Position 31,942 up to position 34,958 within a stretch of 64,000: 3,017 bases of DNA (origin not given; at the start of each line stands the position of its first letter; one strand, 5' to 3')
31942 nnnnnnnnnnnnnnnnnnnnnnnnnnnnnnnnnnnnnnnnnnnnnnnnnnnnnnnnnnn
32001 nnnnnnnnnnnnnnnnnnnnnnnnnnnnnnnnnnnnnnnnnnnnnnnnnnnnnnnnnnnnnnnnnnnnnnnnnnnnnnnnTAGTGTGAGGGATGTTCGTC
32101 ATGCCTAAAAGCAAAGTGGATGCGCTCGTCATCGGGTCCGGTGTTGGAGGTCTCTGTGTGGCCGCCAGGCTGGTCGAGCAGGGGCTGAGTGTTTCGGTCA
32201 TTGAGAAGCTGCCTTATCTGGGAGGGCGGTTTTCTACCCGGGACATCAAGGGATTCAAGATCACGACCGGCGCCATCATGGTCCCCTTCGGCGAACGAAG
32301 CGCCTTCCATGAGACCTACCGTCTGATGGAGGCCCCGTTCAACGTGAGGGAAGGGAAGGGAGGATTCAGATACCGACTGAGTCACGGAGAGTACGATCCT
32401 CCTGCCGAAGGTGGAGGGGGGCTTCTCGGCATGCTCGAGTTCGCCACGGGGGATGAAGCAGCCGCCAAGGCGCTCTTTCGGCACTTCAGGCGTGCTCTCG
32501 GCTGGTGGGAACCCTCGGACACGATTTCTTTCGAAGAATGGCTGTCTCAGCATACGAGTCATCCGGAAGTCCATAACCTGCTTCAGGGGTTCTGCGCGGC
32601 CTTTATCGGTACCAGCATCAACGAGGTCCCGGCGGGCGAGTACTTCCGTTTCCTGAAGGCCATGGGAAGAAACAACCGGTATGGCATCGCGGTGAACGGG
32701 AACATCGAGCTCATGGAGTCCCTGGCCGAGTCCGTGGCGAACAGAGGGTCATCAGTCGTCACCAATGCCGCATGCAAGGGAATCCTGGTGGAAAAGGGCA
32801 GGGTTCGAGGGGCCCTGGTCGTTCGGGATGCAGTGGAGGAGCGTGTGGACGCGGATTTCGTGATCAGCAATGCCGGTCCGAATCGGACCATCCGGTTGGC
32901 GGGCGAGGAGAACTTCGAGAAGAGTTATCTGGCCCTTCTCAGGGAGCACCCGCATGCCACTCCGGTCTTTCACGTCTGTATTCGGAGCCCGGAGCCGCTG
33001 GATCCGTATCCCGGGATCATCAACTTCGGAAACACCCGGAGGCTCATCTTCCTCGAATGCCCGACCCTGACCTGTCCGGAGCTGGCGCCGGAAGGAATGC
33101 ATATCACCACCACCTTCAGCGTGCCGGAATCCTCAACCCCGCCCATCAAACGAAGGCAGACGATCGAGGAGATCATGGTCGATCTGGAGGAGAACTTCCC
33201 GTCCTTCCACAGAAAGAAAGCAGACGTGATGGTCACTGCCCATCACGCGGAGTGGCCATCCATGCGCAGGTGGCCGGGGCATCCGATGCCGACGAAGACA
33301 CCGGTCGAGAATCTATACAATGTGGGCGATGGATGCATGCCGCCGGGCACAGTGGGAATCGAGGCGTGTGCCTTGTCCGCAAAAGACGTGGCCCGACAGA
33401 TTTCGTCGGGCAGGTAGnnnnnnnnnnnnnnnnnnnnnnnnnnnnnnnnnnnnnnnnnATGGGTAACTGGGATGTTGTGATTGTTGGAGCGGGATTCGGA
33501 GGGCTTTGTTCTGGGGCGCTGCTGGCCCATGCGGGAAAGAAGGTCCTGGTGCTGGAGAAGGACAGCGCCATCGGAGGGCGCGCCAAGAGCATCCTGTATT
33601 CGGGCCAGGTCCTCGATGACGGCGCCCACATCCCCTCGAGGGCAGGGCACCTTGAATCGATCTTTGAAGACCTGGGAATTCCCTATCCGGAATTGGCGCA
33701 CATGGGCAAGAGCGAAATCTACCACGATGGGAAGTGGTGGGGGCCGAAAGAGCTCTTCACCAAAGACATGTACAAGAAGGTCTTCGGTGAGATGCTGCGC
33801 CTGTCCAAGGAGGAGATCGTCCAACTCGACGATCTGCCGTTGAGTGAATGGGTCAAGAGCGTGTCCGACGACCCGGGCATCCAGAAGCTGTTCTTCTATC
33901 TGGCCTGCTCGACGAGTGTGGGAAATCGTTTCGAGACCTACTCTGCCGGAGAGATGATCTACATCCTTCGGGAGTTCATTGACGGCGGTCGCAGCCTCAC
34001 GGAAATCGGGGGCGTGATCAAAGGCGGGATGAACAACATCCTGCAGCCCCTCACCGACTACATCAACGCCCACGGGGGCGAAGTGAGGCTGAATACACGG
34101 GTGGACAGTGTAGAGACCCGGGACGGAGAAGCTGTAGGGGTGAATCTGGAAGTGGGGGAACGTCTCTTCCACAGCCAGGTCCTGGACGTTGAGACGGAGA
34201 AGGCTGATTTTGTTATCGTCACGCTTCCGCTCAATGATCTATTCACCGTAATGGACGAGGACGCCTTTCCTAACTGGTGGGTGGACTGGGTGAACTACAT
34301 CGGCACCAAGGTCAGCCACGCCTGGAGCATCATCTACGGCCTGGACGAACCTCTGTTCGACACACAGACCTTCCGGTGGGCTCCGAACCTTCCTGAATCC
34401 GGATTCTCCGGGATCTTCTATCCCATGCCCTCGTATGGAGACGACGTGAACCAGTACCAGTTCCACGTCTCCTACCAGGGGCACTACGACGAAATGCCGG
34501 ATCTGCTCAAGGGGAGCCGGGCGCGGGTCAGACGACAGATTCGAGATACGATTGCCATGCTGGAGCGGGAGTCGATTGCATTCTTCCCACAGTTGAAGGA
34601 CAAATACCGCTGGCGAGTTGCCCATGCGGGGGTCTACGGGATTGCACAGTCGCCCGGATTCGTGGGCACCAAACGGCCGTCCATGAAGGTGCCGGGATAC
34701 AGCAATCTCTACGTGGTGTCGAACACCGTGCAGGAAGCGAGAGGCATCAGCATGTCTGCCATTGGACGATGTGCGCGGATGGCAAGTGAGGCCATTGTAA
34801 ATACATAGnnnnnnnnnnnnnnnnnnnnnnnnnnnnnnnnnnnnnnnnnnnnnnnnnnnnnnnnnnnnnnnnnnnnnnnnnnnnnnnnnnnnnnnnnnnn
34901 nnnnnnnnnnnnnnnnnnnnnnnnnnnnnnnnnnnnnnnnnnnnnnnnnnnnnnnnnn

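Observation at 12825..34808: Paralog swarm: eight CrtI-family genes plus GGR-like reductases within 22 kb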

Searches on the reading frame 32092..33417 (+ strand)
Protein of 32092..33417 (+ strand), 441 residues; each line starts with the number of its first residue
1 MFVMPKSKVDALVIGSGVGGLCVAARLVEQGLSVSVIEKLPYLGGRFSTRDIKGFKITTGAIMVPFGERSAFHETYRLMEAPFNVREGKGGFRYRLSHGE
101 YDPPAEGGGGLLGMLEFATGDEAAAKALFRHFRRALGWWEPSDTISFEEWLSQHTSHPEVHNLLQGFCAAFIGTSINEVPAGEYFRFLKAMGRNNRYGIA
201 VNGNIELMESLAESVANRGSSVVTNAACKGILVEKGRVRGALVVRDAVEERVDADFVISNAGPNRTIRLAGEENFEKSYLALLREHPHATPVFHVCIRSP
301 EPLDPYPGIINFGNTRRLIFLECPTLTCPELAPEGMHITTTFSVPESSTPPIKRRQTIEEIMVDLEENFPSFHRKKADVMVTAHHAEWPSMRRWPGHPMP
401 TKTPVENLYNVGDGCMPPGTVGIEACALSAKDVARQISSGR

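Call 4: search_protein_families(library=pfam, proteins=[window:32092-33417:+], max_evalue=0.001)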
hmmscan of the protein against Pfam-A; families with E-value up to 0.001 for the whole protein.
window:32092-33417:+ (441 aa): 6 families
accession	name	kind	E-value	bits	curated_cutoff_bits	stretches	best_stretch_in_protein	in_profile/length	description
PF01593.30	Amino_oxidase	-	3.7e-20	73.1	19.8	1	19-437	2-442/443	Flavin containing amine oxidoreductase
PF13450.12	NAD_binding_8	-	4.9e-12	46.4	21.9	1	13-62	1-50/68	NAD(P)-binding Rossmann-like domain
PF00890.30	FAD_binding_2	-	2.6e-11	43.8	20.4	1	10-45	1-36/414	FAD binding domain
PF01266.30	DAO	-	1.8e-09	38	27.9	1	10-44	1-35/353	FAD dependent oxidoreductase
PF12831.13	FAD_oxidored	-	1.6e-05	24.9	27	1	10-49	1-40/416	FAD dependent oxidoreductase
PF01494.25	FAD_binding_3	-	6.3e-05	22.8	22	0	8-40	1-33/349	FAD binding domain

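Call 10: search_protein_families(library=ncbifam, proteins=[window:32092-33417:+], max_evalue=0.00001)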
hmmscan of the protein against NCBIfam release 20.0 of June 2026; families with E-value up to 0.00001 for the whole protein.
window:32092-33417:+ (441 aa): 18 families
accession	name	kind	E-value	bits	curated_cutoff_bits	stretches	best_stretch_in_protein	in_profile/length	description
TIGR02734.1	crtI_fam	subfamily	3.3e-18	65.7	238.1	1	11-63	1-53/504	phytoene desaturase family protein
TIGR03467.1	HpnE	equivalog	1.8e-15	57.2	283.05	1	12-413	2-404/430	hydroxysqualene dehydroxylase HpnE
TIGR02730.1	carot_isom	equivalog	1.9e-15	56.7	586.9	1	10-70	2-63/493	carotenoid isomerase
NF005560.0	PRK07233.1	equivalog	6.1e-14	51.7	252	1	12-57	4-49/435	hypothetical protein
NF045637.1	carotdesatCrtDProt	equivalog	1e-13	50.7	580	1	12-63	2-53/485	1-hydroxycarotenoid 3,4-desaturase CrtD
TIGR02733.1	desat_CrtD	equivalog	4.5e-13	48.7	549.7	1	11-74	4-67/492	C-3',4' desaturase CrtD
NF004789.0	PRK06134.1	subfamily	1.1e-12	47.3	747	1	186-262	199-275/581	FAD-dependent oxidoreductase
NF058655.1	CrtID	equivalog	5.8e-12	45.2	640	1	12-60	2-50/478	bifunctional phytoene desaturase/3,4-desaturase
NF042421.1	hydcarot_desat_CrtD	equivalog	2.5e-10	39.4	500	1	10-85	3-79/487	1-hydroxycarotenoid 3,4-desaturase CrtD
NF009478.0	PRK12844.1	equivalog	9e-09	34.2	789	0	7-46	7-46/559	3-ketosteroid-delta-1-dehydrogenase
NF045689.1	BCarotKetCrtO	equivalog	6.3e-08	31.6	1000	0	8-52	3-47/563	beta-carotene ketolase CrtO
NF006130.0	PRK08274.1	equivalog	1.6e-07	30.5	369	0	6-41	3-38/467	FAD-dependent tricarballylate dehydrogenase TcuA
NF009477.0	PRK12843.1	equivalog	1.2e-06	27.3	758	0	7-48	15-56/578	FAD-dependent oxidoreductase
NF005882.1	PRK07843.1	equivalog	1.8e-06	26.7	788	0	9-55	2-47/547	3-oxosteroid 1-dehydrogenase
NF005545.0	PRK07208.1-1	equivalog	1.9e-06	26.5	451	0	7-60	6-60/504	hypothetical protein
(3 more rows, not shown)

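Call 45: search_solved_structures(query=window:32092-33417:+, max_evalue=0.001)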
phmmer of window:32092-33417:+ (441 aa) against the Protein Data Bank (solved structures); distinct sequences matched with E-value up to 0.001: 9.
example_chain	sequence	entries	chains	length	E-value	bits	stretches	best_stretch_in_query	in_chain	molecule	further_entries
3ka7_A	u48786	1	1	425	6.3e-40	140.4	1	11-436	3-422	Oxidoreductase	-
3nrn_A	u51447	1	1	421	1.1e-18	70.4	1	11-436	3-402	uncharacterized protein PF1083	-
4rep_A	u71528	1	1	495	1.3e-07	34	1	10-61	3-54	Gamma-carotene desaturase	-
2yg6_A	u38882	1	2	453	0.00015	23.8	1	5-72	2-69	PUTRESCINE OXIDASE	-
3rha_A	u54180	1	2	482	0.00016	23.8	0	4-169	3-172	Putrescine oxidase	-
8p84_A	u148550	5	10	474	0.0005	22.1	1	4-64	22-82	Monoamine oxidase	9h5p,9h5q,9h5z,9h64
2yg3_A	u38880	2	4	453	0.00071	21.6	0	5-72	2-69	PUTRESCINE OXIDASE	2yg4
2yg5_A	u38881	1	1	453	0.00073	21.6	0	5-72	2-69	PUTRESCINE OXIDASE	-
2yg7_A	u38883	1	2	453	0.00073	21.6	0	5-72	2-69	PUTRESCINE OXIDASE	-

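Call 70: search_solved_structures(query=window:32092-33417:+, max_evalue=1e-10, show_alignments=2)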
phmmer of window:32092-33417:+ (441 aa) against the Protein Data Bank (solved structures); distinct sequences matched with E-value up to 1e-10: 2.
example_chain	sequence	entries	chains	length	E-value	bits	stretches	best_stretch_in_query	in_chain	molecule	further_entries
3ka7_A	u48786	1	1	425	6.3e-40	140.4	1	11-436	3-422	Oxidoreductase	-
3nrn_A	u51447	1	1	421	1.1e-18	70.4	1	11-436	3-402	uncharacterized protein PF1083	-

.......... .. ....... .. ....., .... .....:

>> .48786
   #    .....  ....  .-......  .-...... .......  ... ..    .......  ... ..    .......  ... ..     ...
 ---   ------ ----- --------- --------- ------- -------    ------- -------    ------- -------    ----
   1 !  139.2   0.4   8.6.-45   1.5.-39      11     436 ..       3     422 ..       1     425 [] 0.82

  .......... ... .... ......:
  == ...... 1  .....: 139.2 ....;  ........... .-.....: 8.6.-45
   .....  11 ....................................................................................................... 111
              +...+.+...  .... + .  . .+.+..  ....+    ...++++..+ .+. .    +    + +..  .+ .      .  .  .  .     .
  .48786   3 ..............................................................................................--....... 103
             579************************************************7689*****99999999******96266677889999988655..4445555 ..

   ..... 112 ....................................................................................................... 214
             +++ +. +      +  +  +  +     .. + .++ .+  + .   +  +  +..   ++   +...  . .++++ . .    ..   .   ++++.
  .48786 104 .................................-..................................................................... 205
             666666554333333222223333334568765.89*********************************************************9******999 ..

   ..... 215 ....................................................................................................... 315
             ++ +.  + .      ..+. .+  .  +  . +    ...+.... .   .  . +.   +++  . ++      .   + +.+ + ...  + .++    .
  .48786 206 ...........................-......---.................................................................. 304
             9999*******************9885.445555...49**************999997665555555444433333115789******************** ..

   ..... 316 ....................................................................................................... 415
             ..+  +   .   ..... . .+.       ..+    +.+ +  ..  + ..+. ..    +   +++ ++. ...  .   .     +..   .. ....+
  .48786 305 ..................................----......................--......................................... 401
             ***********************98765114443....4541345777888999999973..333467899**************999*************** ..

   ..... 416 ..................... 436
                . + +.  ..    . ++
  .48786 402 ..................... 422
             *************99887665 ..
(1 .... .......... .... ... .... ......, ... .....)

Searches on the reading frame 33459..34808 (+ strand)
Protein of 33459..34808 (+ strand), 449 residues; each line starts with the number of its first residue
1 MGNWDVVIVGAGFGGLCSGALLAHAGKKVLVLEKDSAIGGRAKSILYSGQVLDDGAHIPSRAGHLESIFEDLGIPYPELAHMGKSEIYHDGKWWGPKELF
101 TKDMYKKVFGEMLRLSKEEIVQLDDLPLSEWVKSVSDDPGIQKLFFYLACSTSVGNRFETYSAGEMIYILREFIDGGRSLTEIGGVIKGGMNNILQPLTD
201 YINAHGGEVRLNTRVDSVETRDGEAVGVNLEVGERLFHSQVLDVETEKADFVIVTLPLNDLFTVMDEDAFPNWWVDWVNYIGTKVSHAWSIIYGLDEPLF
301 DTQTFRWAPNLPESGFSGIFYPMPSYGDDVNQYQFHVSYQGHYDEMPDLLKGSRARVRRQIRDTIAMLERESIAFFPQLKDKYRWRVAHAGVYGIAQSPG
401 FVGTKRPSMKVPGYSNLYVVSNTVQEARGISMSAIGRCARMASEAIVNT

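Call 4: search_protein_families(library=pfam, proteins=[window:33459-34808:+], max_evalue=0.001)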
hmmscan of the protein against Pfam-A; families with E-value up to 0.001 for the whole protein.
window:33459-34808:+ (449 aa): 11 families
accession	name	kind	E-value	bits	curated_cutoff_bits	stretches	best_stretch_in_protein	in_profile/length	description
PF01593.30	Amino_oxidase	-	1.3e-23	84.5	19.8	1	14-424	2-420/443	Flavin containing amine oxidoreductase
PF13450.12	NAD_binding_8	-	2.2e-13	50.7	21.9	1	8-71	1-67/68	NAD(P)-binding Rossmann-like domain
PF01266.30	DAO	-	3.4e-11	43.7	27.9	1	5-50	1-50/353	FAD dependent oxidoreductase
PF12831.13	FAD_oxidored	-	4e-08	33.4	27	1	5-119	1-101/416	FAD dependent oxidoreductase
PF00890.30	FAD_binding_2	-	8.4e-08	32.2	20.4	1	5-41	1-37/414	FAD binding domain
PF06100.17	MCRA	-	1.3e-05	24.7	23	1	7-256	5-271/495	MCRA family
PF01494.25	FAD_binding_3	-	1.9e-05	24.5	22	1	5-36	3-34/349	FAD binding domain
PF01946.23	Thi4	-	1.9e-05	24.4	26.2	1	4-43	18-58/235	Thi4 family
PF03486.20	HI0933_like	-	2.2e-05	24.5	50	0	5-41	2-38/244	HI0933-like protein Rossmann domain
PF00070.33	Pyr_redox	-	0.00022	22.1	22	0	6-39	2-35/82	Pyridine nucleotide-disulphide oxidoreductase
PF07992.20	Pyr_redox_2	-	0.0007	19.5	26.1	0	5-51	2-41/291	Pyridine nucleotide-disulphide oxidoreductase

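Call 10: search_protein_families(library=ncbifam, proteins=[window:33459-34808:+], max_evalue=0.00001)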
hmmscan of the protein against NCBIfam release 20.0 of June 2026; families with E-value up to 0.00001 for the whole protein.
window:33459-34808:+ (449 aa): 20 families
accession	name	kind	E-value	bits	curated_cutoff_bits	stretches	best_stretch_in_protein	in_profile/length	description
TIGR03467.1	HpnE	equivalog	7.5e-19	68.3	283.05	2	6-58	1-55/430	hydroxysqualene dehydroxylase HpnE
NF045637.1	carotdesatCrtDProt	equivalog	2.2e-18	66.1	580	2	6-78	1-73/485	1-hydroxycarotenoid 3,4-desaturase CrtD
NF005560.0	PRK07233.1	equivalog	1.6e-17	63.5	252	1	6-283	3-279/435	hypothetical protein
TIGR02734.1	crtI_fam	subfamily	1.2e-16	60.5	238.1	1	6-73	1-68/504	phytoene desaturase family protein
NF058655.1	CrtID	equivalog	1.4e-13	50.6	640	1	6-55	1-50/478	bifunctional phytoene desaturase/3,4-desaturase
TIGR02733.1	desat_CrtD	equivalog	2e-13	49.9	549.7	1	5-79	3-80/492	C-3',4' desaturase CrtD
NF005548.0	PRK07208.1-4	equivalog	8.5e-13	47.7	389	1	5-93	5-94/488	hypothetical protein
TIGR02730.1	carot_isom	equivalog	4.7e-12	45.5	586.9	0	186-251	221-288/493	carotenoid isomerase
NF005546.0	PRK07208.1-2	equivalog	1.1e-10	40.7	418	0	5-57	6-59/527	hypothetical protein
NF045689.1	BCarotKetCrtO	equivalog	2.7e-09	36.1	1000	1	1-43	1-43/563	beta-carotene ketolase CrtO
NF005545.0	PRK07208.1-1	equivalog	7.4e-08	31.2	451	1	4-93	8-98/504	hypothetical protein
TIGR02731.1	phytoene_desat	equivalog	8.1e-08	31.4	569.4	0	189-227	210-248/453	15-cis-phytoene desaturase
TIGR00292.1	TIGR00292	equivalog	7.5e-07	28.6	148.3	1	4-42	22-60/254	sulfide-dependent adenosine diphosphate thiazole synthase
NF053546.1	violacein_VioA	equivalog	1.5e-06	27.7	600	0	5-57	1-58/411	flavin-dependent violacein biosynthesis tryptophan-2 monooxygenase VioA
NF006130.0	PRK08274.1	equivalog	6.4e-06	25.2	369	0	3-35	5-37/467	FAD-dependent tricarballylate dehydrogenase TcuA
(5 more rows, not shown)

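Call 44: search_solved_structures(query=window:33459-34808:+, max_evalue=0.001)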
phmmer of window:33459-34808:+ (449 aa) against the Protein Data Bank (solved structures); distinct sequences matched with E-value up to 0.001: 18.
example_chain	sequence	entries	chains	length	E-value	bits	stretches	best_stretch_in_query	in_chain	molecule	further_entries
3nrn_A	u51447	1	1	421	1.1e-11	47.5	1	6-213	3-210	uncharacterized protein PF1083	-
3ka7_A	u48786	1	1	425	1.8e-08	36.9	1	6-57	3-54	Oxidoreductase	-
5mog_A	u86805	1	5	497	1.4e-07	34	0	5-74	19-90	Phytoene dehydrogenase, chloroplastic/chromoplastic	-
4dgk_A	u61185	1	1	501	3.1e-07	32.8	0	7-75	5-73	Phytoene dehydrogenase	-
3k7t_A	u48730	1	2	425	4.8e-06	28.9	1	4-44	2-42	6-hydroxy-L-nicotine oxidase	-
3k7m_X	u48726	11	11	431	5e-06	28.8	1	4-44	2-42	6-hydroxy-L-nicotine oxidase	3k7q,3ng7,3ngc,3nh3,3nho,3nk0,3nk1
8p84_A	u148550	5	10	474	1.4e-05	27.3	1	5-91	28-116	Monoamine oxidase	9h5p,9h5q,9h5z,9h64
2yg6_A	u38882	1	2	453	5.1e-05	25.5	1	5-89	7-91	PUTRESCINE OXIDASE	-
4rep_A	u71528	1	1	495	0.00016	23.8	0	6-100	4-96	Gamma-carotene desaturase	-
2yg3_A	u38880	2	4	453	0.00018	23.7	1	5-89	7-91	PUTRESCINE OXIDASE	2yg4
2yg7_A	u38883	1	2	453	0.00018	23.7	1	5-89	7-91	PUTRESCINE OXIDASE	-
2yg5_A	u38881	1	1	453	0.00018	23.7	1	5-89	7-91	PUTRESCINE OXIDASE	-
6cr0_A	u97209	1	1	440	0.00031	22.9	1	4-91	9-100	(S)-6-hydroxynicotine oxidase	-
8eej_B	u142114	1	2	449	0.00076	21.6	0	5-56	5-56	Amine oxidase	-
8eef_A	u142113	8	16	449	0.00076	21.6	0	5-56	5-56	Amine oxidase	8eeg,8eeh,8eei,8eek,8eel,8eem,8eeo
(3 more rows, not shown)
